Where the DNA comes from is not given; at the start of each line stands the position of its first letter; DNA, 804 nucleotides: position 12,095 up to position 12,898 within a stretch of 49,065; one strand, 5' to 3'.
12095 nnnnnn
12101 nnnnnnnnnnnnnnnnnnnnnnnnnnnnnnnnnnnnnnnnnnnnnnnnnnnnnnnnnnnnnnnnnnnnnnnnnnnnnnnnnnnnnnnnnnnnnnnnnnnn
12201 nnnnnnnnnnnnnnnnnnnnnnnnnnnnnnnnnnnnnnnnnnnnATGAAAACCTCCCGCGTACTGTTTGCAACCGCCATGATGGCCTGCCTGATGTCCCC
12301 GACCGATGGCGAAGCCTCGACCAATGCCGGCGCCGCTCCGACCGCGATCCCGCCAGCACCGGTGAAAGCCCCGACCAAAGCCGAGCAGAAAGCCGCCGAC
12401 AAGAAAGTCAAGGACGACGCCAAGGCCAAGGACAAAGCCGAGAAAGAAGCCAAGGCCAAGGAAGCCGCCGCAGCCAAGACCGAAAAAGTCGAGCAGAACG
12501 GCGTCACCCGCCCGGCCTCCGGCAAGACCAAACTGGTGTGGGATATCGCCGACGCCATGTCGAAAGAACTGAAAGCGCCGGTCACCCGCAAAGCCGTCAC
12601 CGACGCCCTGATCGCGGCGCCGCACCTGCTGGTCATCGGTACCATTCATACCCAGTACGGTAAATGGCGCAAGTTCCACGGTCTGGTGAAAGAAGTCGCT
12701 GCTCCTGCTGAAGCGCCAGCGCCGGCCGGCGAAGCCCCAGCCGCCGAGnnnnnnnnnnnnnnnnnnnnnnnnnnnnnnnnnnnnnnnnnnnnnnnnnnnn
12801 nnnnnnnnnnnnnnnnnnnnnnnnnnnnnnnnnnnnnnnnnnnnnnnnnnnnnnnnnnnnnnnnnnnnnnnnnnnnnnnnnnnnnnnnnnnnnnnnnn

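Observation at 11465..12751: A ~50-aa C-terminal module (K-V/L-W-x-IAD ... R-x-x-V/I-I ... G-I ... T-x-x-TQY-x-x-W) shared by three otherwise unrelated proteins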

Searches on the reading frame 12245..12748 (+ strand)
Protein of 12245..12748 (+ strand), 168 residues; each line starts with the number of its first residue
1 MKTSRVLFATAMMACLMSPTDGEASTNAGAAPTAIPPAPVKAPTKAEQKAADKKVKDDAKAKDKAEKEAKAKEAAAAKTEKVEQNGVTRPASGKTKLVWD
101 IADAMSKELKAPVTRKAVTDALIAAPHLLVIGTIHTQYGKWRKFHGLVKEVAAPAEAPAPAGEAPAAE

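Call 3: search_protein_families(library=pfam, proteins=[window:12245-12748:+], max_evalue=1)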
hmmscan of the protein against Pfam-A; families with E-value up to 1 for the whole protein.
window:12245-12748:+ (168 aa): 2 families
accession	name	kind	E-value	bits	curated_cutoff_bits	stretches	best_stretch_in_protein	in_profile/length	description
PF06679.17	DUF1180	-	0.032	15.1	27.7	1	5-131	3-115/167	Membrane protein FAM174-like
PF20079.4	DUF6474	-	0.043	14.1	27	1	42-128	12-96/216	Family of unknown function (DUF6474)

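Call 4: search_protein_families(library=phrogs, proteins=[window:12245-12748:+], max_evalue=1)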
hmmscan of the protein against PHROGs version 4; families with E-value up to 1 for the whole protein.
window:12245-12748:+ (168 aa): 8 families
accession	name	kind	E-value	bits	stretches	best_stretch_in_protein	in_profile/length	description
phrog_18634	-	unknown function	5.9e-20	73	1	44-156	51-164/175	-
phrog_11298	-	unknown function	1.1e-12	49.3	1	44-155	148-253/273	-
phrog_17772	-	unknown function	2.7e-05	25.6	1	48-148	58-154/159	-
phrog_22313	-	unknown function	0.00024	21.8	1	35-147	89-202/204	-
phrog_7864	-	unknown function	0.00043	21.1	1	44-146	133-241/242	-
phrog_29075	-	unknown function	0.025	15.6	1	38-107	52-122/194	-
phrog_18207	-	unknown function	0.33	11.7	1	40-104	111-171/240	-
phrog_3860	-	tail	0.95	10.4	0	10-93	94-180/184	tail assembly chaperone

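Call 23: search_dna_similar(query=window:12245-12748:+, collection=phages, mode=protein, max_evalue=0.001, max_rows=40)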
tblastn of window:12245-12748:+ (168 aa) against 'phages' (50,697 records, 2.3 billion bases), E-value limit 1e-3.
Records with a match: 61; places in all: 66; records where one place covers at least 80% of the query: 0.
Best place of each record, by identity: <60% 61.
By first word of the organism name: Vibrio 21; Pseudomonas 13; Rhizobium 13; Stenotrophomonas 3; Burkholderia 2; Sphingomonas 2; Achromobacter 1; Microcystis 1; Shewanella 1; Sulfitobacter 1; and 3 more.
By host as written in the record: Pseudomonas aeruginosa 6; Pseudomonas aeruginosa PAO1 6; Vibrio parahaemolyticus 5; Rhizobium etli GR56 5; Vibrio breoganii 3; Stenotrophomonas maltophilia 3; Vibrio parahaemolyticus M0904 2; - 2; and 26 more.
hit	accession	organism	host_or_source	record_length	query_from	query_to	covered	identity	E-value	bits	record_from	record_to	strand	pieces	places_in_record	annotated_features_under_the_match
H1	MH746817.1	Achromobacter phage vB_Ade_ART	Achromobacter denitrificans PR1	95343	81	148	40%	58.8%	4e-18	86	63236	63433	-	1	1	hypothetical protein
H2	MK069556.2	Microcystis phage Me-ZS1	Microcystis elabens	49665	81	149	41%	51.4%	4e-11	66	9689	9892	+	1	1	hypothetical protein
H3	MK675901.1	Shewanella phage S0112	Shewanella indica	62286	84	147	38%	53.8%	1e-11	67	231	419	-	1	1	hypothetical protein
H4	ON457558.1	Vibrio phage vB_VpaS_ALK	Vibrio parahaemolyticus M2413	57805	79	147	41%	48.6%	5e-9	60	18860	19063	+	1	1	hypothetical protein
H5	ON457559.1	Vibrio phage vB_VpaS_CHI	Vibrio parahaemolyticus M0904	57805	79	147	41%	48.6%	5e-9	60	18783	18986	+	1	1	hypothetical protein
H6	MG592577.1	Vibrio phage 1.207.B._10N.222.51.C2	Vibrio breoganii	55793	81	148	40%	49.3%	1e-9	61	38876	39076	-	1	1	hypothetical protein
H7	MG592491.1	Vibrio phage 1.117.O._10N.261.45.E9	Vibrio breoganii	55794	81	148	40%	49.3%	1e-9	61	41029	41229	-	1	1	hypothetical protein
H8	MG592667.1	Vibrio phage 2.117.O._10N.261.45.E9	Vibrio breoganii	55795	81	148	40%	49.3%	1e-9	61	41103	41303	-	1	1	hypothetical protein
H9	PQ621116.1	Pseudomonas phage PSASB_03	Pseudomonas aeruginosa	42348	84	147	38%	52.3%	2e-12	69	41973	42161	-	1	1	hypothetical protein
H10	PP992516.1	Pseudomonas phage Baskent_P4_1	Pseudomonas aeruginosa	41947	84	147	38%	52.3%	2e-12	69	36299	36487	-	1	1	hypothetical protein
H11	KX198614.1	Vibrio phage vB_VhaS-tm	Vibrio harveyi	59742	79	147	41%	47.1%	4e-9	60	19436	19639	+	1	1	hypothetical protein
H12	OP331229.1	Vibrio phage 033B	Vibrio parahaemolyticus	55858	81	147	40%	48.5%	2e-10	64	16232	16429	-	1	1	hypothetical protein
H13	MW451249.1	Vibrio phage GH32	Vibrio parahaemolyticus GH32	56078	81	147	40%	48.5%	2e-10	64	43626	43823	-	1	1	record has no annotation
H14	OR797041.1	Stenotrophomonas phage vB_SmaS_Bhz54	Stenotrophomonas maltophilia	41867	84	147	38%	50.8%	5e-12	68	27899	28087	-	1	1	hypothetical protein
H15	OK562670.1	Stenotrophomonas phage vB_SM_ytsc_ply2008005c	Stenotrophomonas maltophilia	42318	84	147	38%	50.8%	6e-12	68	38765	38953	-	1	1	hypothetical protein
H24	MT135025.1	Vibrio phage V07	Vibrio parahaemolyticus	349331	80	147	40%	44.7%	2e-6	52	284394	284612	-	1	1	hypothetical protein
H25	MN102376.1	Vibrio phage vB_VpS_CA8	Vibrio parahaemolyticus O3-11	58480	80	147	40%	44.7%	3e-6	52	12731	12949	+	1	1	transcriptional activator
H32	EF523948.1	Burkholderia phage BcepGomr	Burkholderia cepacia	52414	84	147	38%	43.7%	5e-11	66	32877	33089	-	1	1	BcepGomrgp38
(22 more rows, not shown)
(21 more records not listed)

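Call 24: get_annotated_region(hit=H2, flank=6000)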
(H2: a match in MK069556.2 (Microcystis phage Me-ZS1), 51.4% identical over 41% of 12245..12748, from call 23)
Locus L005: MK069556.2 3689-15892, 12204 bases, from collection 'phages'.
description: Microcystis phage Me-ZS1, complete genome.
organism: Microcystis phage Me-ZS1 (NCBI taxid 2483660)
taxonomy: Viruses; Duplodnaviria; Heunggongvirae; Uroviricota; Caudoviricetes
host: Microcystis elabens; source: -; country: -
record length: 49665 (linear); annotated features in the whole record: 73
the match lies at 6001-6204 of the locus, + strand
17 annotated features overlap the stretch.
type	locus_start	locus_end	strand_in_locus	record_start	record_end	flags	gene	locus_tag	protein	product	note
CDS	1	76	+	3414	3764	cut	-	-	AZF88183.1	hypothetical protein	-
CDS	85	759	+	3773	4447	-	-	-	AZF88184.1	ATPase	-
CDS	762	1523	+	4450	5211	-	-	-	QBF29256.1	hypothetical protein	-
CDS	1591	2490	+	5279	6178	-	-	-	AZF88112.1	putative exonuclease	putative exonuclease RecB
CDS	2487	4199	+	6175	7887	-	-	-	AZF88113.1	ResIII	-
CDS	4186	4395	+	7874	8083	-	-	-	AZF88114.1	hypothetical protein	-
CDS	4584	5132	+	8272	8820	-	-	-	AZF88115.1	hypothetical protein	-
CDS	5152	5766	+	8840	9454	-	-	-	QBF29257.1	hypothetical protein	-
CDS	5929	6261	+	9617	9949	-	-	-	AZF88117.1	hypothetical protein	-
CDS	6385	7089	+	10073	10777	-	-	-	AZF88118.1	queuosine biosynthesis radical SAM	queuosine Biosynthesis QueE Radical SAM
CDS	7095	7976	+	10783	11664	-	-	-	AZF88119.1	queuosine biosynthesis ATPase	queuosine Biosynthesis QueC ATPase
CDS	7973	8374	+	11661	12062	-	-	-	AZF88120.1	hypothetical protein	-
CDS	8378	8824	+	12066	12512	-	-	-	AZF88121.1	queuosine biosynthesis protein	queuosine biosynthesis QueD (PTPS-I)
CDS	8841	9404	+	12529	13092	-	-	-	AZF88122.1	GTP cyclohydrolase I type 1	GTP cyclohydrolase I type 1(FolE)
CDS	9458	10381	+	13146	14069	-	-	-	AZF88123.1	queuine tRNA-ribosyltransferase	queuine tRNA-ribosyltransferase (TGT)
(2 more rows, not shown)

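Call 25: get_annotated_region(hit=H25, flank=5000)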
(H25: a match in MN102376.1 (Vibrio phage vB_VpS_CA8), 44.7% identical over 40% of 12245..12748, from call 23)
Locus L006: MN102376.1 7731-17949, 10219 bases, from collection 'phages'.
description: Vibrio phage vB_VpS_CA8, complete genome.
organism: Vibrio phage vB_VpS_CA8 (NCBI taxid 2594693)
taxonomy: Viruses; Duplodnaviria; Heunggongvirae; Uroviricota; Caudoviricetes; Queuovirinae
host: Vibrio parahaemolyticus O3-11; source: -; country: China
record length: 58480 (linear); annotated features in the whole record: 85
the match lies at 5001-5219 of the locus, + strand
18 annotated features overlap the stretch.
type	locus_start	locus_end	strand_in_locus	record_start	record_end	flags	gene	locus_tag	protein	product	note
CDS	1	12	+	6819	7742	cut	-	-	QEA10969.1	multimodular transpeptidase-transglycosylase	-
CDS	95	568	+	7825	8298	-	-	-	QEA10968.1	hypothetical protein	-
CDS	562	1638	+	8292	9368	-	-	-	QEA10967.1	exonuclease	-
CDS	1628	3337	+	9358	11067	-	-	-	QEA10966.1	DNA/RNA helicase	-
CDS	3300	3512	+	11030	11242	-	-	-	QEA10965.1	hypothetical protein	-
CDS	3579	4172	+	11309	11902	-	-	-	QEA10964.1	hypothetical protein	-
CDS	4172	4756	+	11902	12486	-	-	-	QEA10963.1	hypothetical protein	-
CDS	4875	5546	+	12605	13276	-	-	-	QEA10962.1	transcriptional activator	-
tRNA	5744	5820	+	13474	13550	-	-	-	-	tRNA-Pro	-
CDS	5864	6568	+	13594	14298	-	-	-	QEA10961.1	organmic radical activating enzyme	-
CDS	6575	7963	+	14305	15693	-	-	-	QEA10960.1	putative QueC-like protein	-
CDS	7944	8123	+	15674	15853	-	-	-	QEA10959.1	hypothetical protein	-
CDS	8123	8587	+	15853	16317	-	-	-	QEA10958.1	6-pyruvoyl tetrahydropterin synthase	-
CDS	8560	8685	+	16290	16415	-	-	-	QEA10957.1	hypothetical protein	-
CDS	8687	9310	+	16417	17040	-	-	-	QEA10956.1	GTP cyclohydrolase type I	-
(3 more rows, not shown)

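Call 27: get_annotated_region(hit=H9, flank=5000)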
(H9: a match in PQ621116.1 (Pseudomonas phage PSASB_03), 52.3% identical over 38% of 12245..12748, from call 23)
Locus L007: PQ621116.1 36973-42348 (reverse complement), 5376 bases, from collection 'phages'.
description: Pseudomonas phage PSASB_03, complete genome.
organism: Pseudomonas phage PSASB_03 (NCBI taxid 3384872)
taxonomy: Viruses; Duplodnaviria; Heunggongvirae; Uroviricota; Caudoviricetes
host: Pseudomonas aeruginosa; source: environmental sewage water; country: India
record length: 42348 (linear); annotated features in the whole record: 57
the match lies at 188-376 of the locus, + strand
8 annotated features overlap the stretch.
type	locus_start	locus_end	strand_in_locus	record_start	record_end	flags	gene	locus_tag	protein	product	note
CDS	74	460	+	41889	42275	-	-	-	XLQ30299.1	hypothetical protein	-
CDS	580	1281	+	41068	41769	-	-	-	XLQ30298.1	QueE-like radical SAm domain protein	-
CDS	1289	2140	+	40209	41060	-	-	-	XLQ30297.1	QueC-like queuosine biosynthesis protein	-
CDS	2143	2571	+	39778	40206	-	-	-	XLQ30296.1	QueD-like 6-pyruvoyl-tetrahydropterin synthase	-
CDS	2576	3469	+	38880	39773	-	-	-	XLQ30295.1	gtp cyclohydrolase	-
CDS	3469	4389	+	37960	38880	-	-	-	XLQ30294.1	queuine tRNA-ribosyl transferase moron protein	-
CDS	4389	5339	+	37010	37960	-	-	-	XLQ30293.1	DNA polymerase processivity factor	-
CDS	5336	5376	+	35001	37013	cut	-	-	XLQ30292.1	DNA polymerase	-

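Call 28: get_annotated_region(hit=H32, flank=5000)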
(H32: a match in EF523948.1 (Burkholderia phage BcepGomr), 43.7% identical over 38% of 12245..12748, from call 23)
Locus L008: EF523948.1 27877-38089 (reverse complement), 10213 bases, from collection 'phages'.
description: Burkholderia phage BcepGomr, complete genome.
organism: Burkholderia phage BcepGomr (NCBI taxid 437329)
taxonomy: Viruses; Duplodnaviria; Heunggongvirae; Uroviricota; Caudoviricetes
host: Burkholderia cepacia; source: -; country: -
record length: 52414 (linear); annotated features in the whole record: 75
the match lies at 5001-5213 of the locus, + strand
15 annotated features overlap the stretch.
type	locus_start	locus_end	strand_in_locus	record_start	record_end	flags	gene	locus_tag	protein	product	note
CDS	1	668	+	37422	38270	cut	-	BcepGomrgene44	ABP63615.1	BcepGomrgp44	hypothetical protein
CDS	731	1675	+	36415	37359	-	-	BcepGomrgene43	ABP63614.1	BcepGomrgp43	conserved phage protein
CDS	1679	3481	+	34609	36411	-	-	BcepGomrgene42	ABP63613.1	BcepGomrgp42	COG1061; Uvs helicase; similar to Bcep1 gp60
CDS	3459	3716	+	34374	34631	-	-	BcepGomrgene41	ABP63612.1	BcepGomrgp41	hypothetical protein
CDS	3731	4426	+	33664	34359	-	-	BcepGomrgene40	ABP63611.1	BcepGomrgp40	hypothetical protein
CDS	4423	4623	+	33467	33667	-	-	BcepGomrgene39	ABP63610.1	BcepGomrgp39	hypothetical protein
CDS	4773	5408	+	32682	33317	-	-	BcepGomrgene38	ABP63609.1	BcepGomrgp38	hypothetical protein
CDS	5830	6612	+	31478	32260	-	-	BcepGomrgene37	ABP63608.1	BcepGomrgp37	COG0602; radical SAM NrdG; organic radical activating enzymes; similar to Mycobacteriophage Rosebush gp7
CDS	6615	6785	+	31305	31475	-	-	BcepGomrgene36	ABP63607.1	BcepGomrgp36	hypothetical protein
CDS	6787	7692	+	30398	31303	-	-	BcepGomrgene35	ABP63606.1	BcepGomrgp35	ExsB; transcription regulator; COG0603; Predicted PP-loop superfamily ATPase; similar to Mycobacteriophage Rosebush gp3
CDS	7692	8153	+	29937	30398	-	-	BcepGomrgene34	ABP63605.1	BcepGomrgp34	COG0720; 6-pyruvoyl-tetrahydropterin synthase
CDS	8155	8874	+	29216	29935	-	-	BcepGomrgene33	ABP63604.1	BcepGomrgp33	COG0302; FolE; GTP cyclohydrolase I; similar to Mycobacteriophage Rosebush gp6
CDS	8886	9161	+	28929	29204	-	-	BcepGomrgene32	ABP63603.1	BcepGomrgp32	hypothetical protein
CDS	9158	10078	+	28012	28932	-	-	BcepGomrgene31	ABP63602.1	BcepGomrgp31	similar to Mycobacteriophage Rosebush gp2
CDS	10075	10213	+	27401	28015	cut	-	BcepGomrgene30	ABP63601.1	BcepGomrgp30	hypothetical protein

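Call 49: get_annotated_region(hit=H1, flank=6000)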
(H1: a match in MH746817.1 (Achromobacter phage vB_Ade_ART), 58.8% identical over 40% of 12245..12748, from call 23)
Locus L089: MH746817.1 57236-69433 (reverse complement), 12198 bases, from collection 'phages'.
description: Achromobacter phage vB_Ade_ART, complete genome.
organism: Achromobacter phage vB_Ade_ART (NCBI taxid 2292880)
taxonomy: Viruses; Duplodnaviria; Heunggongvirae; Uroviricota; Caudoviricetes
host: Achromobacter denitrificans PR1; source: wastewater treatment plant; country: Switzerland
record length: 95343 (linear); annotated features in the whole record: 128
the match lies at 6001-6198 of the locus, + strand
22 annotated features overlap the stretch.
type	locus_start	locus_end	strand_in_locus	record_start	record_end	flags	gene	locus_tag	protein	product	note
CDS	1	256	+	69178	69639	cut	-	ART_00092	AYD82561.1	putative DNA binding protein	similar to YP_009285865.1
CDS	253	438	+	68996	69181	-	-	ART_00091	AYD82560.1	hypothetical protein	-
CDS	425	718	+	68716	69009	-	-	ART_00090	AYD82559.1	hypothetical protein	-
CDS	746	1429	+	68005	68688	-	-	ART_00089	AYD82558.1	putative ATPase AAA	similar to YP_009100960.1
CDS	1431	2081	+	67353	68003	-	-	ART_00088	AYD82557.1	hypothetical protein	similar to YP_007673686.1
CDS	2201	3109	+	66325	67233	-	-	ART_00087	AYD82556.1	exonuclease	similar to YP_001210263.1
CDS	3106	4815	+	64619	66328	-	-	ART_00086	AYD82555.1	helicase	similar to YP_001210262.1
CDS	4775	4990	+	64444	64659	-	-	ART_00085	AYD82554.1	hypothetical protein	similar to YP_009126859.1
CDS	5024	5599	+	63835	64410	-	-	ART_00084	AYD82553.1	hypothetical protein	similar to YP_001210260.1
CDS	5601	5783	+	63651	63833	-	-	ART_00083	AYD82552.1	hypothetical protein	-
CDS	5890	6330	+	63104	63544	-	-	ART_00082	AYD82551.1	hypothetical protein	similar to YP_009126586.1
CDS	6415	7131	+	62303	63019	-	-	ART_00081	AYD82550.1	organic radical activating enzyme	organic radical activating enzyme QueE; similar to YP_009126587.1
CDS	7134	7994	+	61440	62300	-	-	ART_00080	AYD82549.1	putative queuosine biosynthesis protein QueC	similar to YP_009145915.1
CDS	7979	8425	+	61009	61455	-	-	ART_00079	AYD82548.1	putative 6-pyruvoyl tetrahydropterin synthetase protein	putative 6-pyruvoyl tetrahydropterin synthetase protein QueD; similar to AA ...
CDS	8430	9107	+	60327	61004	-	-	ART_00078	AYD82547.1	GTP cyclohydrolase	GTP cyclohydrolase FolE; similar to YP_009285847.1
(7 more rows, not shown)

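Call 50: get_annotated_region(hit=H24, flank=6000)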
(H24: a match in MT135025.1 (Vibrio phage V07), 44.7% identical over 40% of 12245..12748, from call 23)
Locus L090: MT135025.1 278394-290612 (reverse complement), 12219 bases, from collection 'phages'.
description: UNVERIFIED_ORG: Vibrio phage V07, complete genome.
organism: Vibrio phage V07 (NCBI taxid 2724326)
taxonomy: Viruses; Duplodnaviria; Heunggongvirae; Uroviricota; Caudoviricetes; Straboviridae; Schizotequatrovirus
host: Vibrio parahaemolyticus; source: water; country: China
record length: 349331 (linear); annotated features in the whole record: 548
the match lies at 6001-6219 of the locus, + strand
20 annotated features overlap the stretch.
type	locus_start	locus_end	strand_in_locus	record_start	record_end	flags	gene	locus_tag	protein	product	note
CDS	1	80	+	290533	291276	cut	-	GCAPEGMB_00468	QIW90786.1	hypothetical protein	-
CDS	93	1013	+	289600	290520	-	-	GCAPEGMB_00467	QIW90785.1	hypothetical protein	-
CDS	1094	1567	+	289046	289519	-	-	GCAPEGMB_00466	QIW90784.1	hypothetical protein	-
CDS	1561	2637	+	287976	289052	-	-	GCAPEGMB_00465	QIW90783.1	hypothetical protein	-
CDS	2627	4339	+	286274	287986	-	-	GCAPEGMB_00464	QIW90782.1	hypothetical protein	-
CDS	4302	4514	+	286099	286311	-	-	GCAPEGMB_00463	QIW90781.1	hypothetical protein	-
CDS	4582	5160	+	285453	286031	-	-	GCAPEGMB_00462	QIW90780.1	hypothetical protein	-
CDS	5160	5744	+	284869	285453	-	-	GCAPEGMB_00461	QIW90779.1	hypothetical protein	-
CDS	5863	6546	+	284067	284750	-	-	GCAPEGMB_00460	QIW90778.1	hypothetical protein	-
tRNA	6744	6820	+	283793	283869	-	-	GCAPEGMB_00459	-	tRNA-Pro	-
CDS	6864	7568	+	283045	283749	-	-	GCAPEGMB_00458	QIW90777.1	hypothetical protein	-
CDS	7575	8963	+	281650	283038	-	-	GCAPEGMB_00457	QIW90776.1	hypothetical protein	-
CDS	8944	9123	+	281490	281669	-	-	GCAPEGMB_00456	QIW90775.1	hypothetical protein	-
CDS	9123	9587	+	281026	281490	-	-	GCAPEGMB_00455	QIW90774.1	hypothetical protein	-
CDS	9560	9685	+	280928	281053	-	-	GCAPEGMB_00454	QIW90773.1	hypothetical protein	-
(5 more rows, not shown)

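Call 64: search_protein_families(library=ncbifam, proteins=[window:12245-12748:+, L006:4875-5543:+], max_evalue=0.01)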
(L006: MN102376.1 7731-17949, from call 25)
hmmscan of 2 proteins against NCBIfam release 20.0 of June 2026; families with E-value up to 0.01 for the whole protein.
window:12245-12748:+ (168 aa): 1 family
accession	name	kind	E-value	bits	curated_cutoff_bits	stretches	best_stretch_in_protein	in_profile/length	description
TIGR02794.1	tolA_full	equivalog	0.00055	19.3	59.45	1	41-102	192-253/362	cell envelope integrity protein TolA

L006:4875-5543:+ (223 aa): 0 families
